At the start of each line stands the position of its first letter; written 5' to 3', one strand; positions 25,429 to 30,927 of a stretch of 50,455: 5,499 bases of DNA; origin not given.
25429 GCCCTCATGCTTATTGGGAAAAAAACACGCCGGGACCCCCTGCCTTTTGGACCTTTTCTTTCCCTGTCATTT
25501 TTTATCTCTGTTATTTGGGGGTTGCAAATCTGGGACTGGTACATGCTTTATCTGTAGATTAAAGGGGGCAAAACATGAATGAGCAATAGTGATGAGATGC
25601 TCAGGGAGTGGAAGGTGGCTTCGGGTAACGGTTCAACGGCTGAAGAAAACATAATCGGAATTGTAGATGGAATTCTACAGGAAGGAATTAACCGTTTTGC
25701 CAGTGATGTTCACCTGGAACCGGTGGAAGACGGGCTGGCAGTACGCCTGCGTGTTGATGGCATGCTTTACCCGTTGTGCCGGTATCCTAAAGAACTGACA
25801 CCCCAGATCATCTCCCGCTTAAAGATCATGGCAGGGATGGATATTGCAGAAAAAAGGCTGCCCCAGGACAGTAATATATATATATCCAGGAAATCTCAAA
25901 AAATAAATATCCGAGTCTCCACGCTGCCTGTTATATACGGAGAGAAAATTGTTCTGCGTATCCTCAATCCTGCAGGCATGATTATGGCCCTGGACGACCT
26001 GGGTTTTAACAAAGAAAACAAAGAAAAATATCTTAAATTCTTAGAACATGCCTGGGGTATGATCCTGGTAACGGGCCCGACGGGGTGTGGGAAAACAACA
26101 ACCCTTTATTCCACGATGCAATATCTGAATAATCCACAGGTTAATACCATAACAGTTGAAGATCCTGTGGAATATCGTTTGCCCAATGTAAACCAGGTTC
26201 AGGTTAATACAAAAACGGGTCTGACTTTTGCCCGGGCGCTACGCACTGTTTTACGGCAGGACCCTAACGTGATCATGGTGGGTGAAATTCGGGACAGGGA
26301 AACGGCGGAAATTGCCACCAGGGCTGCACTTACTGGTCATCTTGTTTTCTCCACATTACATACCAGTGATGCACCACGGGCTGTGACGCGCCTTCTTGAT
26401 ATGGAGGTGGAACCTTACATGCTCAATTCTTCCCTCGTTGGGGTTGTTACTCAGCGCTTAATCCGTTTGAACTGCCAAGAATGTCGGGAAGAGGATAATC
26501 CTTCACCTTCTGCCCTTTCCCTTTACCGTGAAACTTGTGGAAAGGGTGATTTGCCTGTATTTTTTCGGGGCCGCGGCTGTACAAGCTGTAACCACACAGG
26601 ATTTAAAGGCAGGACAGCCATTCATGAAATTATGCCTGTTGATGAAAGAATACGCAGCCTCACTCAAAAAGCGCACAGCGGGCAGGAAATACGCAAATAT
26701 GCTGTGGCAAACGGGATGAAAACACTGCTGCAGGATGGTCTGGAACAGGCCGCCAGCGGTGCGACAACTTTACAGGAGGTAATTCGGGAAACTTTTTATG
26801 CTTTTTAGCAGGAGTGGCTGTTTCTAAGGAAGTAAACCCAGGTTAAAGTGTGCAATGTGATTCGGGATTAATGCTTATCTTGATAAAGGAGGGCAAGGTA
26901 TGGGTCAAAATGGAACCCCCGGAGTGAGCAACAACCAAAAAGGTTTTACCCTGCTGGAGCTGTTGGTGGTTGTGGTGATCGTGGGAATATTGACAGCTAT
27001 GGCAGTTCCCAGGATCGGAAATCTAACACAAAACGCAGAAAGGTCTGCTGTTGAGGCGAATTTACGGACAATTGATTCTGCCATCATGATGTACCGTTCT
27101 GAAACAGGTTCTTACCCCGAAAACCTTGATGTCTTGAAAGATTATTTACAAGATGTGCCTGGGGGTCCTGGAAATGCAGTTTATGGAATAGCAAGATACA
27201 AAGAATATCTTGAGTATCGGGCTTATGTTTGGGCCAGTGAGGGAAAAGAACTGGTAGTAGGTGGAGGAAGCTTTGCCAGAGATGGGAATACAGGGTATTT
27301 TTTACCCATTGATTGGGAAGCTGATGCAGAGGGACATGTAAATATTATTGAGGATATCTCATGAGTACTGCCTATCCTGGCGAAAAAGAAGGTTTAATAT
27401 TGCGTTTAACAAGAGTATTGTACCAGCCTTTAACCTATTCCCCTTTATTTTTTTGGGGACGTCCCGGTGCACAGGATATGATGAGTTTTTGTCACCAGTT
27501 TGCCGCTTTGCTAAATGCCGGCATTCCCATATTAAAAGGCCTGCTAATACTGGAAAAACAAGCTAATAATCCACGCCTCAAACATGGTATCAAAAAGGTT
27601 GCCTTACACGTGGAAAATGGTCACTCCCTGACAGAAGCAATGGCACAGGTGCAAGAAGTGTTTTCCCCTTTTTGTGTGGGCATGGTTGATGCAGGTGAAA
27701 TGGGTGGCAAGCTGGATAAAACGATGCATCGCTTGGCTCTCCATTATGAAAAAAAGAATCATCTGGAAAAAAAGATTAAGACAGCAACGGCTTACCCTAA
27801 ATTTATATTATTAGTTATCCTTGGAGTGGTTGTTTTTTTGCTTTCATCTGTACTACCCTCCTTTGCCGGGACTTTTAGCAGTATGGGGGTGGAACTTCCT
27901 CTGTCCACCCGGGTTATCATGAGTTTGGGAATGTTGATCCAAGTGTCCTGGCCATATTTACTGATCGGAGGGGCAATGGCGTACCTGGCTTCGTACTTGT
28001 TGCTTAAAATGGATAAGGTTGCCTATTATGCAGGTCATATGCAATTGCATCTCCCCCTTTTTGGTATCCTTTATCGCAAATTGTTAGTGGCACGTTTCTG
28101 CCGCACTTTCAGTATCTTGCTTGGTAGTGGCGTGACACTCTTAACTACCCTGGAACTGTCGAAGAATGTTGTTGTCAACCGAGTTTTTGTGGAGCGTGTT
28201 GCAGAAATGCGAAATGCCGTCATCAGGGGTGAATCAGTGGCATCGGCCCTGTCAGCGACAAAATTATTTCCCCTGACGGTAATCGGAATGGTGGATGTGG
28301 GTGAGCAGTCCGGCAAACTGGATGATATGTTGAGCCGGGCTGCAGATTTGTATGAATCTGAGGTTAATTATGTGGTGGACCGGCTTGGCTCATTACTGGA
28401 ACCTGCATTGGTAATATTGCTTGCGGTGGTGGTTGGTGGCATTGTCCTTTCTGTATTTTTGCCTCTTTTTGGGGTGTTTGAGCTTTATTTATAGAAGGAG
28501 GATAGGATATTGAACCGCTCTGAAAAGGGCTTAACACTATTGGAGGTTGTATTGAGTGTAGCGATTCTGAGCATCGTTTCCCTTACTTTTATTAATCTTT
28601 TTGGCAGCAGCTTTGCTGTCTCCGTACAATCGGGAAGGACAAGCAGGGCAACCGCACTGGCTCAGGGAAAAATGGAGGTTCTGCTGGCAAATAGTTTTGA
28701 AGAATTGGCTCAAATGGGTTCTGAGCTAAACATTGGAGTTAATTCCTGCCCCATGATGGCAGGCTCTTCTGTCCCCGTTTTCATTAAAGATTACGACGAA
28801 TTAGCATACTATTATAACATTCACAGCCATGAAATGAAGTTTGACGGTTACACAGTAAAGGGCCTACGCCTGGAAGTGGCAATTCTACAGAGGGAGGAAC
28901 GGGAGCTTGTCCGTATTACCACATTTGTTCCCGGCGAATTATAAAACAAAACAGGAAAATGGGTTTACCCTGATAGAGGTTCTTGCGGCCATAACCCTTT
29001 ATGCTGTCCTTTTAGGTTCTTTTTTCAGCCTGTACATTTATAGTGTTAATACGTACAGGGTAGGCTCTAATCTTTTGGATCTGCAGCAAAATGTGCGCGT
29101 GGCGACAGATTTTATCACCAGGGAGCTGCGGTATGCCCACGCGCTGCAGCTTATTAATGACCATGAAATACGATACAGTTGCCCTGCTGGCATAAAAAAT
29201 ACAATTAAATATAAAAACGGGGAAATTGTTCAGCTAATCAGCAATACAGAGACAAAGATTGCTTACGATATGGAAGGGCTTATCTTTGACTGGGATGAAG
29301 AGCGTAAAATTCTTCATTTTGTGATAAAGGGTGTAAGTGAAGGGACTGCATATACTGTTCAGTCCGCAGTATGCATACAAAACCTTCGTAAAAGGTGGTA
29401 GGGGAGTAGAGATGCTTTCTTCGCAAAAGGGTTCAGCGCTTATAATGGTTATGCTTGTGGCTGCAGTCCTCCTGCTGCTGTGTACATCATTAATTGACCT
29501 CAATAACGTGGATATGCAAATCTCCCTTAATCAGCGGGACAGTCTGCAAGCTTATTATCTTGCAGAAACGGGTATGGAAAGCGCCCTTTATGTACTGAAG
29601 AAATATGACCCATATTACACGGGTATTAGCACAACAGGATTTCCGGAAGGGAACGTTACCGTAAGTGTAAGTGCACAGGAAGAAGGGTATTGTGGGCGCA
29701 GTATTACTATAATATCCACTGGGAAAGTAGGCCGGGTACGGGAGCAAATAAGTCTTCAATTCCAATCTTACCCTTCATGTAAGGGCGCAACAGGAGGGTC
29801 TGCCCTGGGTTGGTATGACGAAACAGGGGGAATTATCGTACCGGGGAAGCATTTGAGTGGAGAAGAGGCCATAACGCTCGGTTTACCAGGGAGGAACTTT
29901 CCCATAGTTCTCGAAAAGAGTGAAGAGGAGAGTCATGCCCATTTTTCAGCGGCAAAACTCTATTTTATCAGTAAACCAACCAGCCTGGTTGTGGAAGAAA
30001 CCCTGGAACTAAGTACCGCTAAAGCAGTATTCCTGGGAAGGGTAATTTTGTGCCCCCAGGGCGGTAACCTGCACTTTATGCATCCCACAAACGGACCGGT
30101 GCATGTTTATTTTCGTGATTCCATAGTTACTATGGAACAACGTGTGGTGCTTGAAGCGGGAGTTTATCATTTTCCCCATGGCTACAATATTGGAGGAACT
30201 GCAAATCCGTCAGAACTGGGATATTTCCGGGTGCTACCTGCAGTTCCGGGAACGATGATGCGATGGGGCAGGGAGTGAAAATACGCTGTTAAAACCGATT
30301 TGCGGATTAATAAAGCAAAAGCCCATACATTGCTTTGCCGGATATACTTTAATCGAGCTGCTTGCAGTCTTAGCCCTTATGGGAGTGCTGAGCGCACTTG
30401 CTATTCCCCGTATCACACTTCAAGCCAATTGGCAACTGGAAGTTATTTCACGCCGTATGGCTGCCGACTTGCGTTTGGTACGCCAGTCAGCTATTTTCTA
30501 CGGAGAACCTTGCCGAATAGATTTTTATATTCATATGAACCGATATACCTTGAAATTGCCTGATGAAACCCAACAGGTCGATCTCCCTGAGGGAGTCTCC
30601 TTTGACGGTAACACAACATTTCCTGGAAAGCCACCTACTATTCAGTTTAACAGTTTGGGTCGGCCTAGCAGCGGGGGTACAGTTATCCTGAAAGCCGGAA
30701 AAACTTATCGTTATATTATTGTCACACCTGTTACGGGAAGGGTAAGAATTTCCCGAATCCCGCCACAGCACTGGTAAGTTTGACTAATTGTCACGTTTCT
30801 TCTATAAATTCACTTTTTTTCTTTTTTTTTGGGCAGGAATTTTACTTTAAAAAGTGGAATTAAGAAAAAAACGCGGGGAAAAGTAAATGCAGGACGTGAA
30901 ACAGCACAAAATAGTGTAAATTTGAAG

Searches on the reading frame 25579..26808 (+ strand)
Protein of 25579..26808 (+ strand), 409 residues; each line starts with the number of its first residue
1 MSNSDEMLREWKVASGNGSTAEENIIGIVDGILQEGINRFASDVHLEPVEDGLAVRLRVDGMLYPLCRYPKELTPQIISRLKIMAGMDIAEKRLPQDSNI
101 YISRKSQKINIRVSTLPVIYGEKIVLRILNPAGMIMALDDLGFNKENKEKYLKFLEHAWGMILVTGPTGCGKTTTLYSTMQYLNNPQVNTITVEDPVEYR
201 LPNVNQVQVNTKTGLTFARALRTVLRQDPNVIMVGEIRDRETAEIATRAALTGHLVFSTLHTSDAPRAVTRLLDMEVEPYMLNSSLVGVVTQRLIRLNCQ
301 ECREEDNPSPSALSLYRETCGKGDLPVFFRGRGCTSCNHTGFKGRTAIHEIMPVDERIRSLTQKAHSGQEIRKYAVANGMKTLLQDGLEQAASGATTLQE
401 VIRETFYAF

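Call 35: search_protein_families(library=ncbifam, proteins=[window:25579-26808:+], max_evalue=1e-10)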
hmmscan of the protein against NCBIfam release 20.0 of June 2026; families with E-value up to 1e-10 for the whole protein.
window:25579-26808:+ (409 aa): 15 families
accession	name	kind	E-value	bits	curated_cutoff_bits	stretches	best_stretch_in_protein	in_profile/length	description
TIGR02533.1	type_II_gspE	equivalog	2.3e-149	498.2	630.25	1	18-405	102-486/486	type II secretion system ATPase GspE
TIGR02538.1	type_IV_pilB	equivalog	2.8e-143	478.5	675.65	1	17-405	173-562/564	type IV-A pilus assembly ATPase PilB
NF053534.1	T4PilAsmATPsTfpB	equivalog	3.9e-128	428.4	850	1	18-403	194-580/584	type IV pilus assembly ATPase TfpB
NF007755.0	PRK10436.1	equivalog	1.3e-126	423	617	1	19-403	79-457/465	type II secretion system protein GspE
NF041000.1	ATPase_ComGA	equivalog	8.8e-79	264.3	300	1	32-296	3-266/267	competence type IV pilus ATPase ComGA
TIGR01420.1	pilT_fam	subfamily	1.2e-52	179.2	319.1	1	31-298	4-271/343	PilT/PilU family type 4a pilus ATPase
TIGR02525.1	plasmid_TraJ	equivalog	2.6e-25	89.2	368.3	1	126-276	122-273/372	plasmid transfer ATPase TraJ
NF058587.1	archaellum_moto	equivalog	8.6e-19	67.7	550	1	161-274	277-395/527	archaellum flagellar ATPase motor FlaI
TIGR02524.1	dot_icm_DotB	equivalog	1.1e-17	64.3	463.3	1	159-273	134-257/358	Dot/Icm type IV secretion system ATPase DotB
TIGR02782.1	TrbB_P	equivalog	3.7e-14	52.7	304.55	1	125-273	99-253/303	P-type conjugative transfer ATPase TrbB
TIGR02788.1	VirB11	equivalog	1.7e-13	50.3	249.95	1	149-277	131-267/308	P-type DNA transfer ATPase VirB11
NF053672.1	bindosome_BasE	exception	2.5e-12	46.3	1000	1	149-274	260-390/512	bindosome assembly system ATPase subunit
NF010469.0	PRK13894.1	subfamily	4.9e-12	45.8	508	1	159-273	149-265/320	conjugal transfer ATPase TrbB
TIGR03819.1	heli_sec_ATPase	hypoth_equivalog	1.1e-11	44.6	373.15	1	116-270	132-295/340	TadA family conjugal transfer-associated ATPase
NF010407.0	PRK13833.1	subfamily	7.7e-11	42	499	0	162-277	147-264/323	conjugal transfer protein TrbB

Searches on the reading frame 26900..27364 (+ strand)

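Call 35: search_protein_families(library=ncbifam, proteins=[window:26900-27364:+], max_evalue=1e-10)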
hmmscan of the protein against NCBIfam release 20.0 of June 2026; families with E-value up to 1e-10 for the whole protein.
window:26900-27364:+ (154 aa): 1 family
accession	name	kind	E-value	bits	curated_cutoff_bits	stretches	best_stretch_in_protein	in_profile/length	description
TIGR01710.1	typeII_sec_gspG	equivalog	4.7e-16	59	88.85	1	14-81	1-68/134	type II secretion system major pseudopilin GspG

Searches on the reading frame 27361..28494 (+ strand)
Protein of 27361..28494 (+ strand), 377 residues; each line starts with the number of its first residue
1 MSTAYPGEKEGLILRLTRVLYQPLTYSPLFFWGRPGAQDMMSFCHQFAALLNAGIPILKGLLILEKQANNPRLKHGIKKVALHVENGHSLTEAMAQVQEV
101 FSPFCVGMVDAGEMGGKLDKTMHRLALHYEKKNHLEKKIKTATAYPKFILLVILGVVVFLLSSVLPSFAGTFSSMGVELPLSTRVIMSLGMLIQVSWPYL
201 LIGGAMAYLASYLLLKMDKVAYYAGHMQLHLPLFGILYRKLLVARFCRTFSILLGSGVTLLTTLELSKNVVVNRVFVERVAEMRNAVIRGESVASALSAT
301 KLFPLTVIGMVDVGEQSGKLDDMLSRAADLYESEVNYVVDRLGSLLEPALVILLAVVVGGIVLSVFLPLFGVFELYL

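Call 35: search_protein_families(library=ncbifam, proteins=[window:27361-28494:+], max_evalue=1e-10)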
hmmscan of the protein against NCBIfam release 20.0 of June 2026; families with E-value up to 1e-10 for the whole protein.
window:27361-28494:+ (377 aa): 6 families
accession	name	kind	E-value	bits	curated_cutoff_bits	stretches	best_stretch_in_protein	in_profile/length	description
TIGR02120.1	GspF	equivalog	6e-94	315.5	424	1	36-371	61-396/401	type II secretion system inner membrane protein GspF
NF052607.1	T4PiliAsmPilCThrm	equivalog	1.1e-82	278.4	700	1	35-373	63-401/406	type IV pilus assembly protein PilC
NF052606.1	T4PiliAsmPilCMyx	equivalog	1.6e-75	254.6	700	1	37-372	79-414/419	type IV pilus assembly protein PilC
NF007861.0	PRK10573.1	equivalog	1.6e-70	238.2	401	1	37-371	58-393/401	protein transport protein HofC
NF047826.1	T3SSXpsF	equivalog_domain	3.3e-68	230.3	650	1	37-372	65-400/405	type II secretion system protein XpsF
NF041012.2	T4P_ComGB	equivalog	6.3e-39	134.2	240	1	40-372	3-330/332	competence type IV pilus assembly protein ComGB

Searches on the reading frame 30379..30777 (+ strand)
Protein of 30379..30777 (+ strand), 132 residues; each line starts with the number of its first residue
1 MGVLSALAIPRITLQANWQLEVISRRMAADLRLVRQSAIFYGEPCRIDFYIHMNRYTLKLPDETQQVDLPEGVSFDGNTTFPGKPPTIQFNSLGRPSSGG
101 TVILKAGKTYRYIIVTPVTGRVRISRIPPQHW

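Call 25: search_protein_families(library=ncbifam, proteins=[window:30379-30777:+], max_evalue=0.00001)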
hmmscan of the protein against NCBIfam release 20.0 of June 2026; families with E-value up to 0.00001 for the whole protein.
window:30379-30777:+ (132 aa): 1 family
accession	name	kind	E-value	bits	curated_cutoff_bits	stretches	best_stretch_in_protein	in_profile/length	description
NF047827.1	T3SSXpsH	equivalog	4.6e-08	33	160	1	18-127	33-142/145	type II secretion system protein XpsH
